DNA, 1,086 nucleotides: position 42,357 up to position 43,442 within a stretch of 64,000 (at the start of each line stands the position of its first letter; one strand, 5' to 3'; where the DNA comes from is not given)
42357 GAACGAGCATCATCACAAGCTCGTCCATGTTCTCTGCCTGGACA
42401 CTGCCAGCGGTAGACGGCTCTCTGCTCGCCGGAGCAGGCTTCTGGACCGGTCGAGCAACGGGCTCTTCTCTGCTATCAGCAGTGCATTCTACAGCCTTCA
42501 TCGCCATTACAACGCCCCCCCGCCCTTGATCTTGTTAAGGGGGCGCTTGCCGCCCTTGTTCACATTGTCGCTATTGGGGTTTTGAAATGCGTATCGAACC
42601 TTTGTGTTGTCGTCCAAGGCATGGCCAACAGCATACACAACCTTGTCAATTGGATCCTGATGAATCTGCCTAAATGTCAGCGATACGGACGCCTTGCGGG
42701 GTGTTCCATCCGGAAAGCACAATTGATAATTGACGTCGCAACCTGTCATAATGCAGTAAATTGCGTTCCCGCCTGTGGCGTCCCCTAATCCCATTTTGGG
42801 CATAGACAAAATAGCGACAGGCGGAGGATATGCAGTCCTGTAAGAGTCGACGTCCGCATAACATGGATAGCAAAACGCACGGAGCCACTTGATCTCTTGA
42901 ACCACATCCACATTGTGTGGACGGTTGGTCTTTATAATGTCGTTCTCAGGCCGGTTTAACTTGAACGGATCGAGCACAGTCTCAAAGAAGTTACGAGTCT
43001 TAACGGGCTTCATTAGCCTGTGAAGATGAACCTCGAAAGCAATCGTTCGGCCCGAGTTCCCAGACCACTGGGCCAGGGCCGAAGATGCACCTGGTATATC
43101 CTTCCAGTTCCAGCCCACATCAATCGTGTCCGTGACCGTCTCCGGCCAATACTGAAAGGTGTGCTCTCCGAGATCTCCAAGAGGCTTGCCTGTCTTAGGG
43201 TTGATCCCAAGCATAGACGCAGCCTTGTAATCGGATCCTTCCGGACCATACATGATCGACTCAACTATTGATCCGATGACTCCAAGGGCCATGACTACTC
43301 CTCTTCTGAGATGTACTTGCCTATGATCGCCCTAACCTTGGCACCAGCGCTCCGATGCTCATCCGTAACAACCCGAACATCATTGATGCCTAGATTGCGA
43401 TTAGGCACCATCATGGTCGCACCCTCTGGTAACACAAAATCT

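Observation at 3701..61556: Twelve copies of a 16-bp palindrome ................, almost all intercistronic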

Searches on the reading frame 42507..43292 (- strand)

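Call 34: search_protein_families(library=pfam, max_evalue=0.001, proteins=[window:42507-43292:-])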
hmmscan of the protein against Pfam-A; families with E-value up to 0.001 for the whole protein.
window:42507-43292:- (261 aa): 1 family
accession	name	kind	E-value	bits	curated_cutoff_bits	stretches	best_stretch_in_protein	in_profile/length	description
PF19266.4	CIS_tube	-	3.1e-07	30.7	27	1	44-212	23-152/158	Contractile injection system tube protein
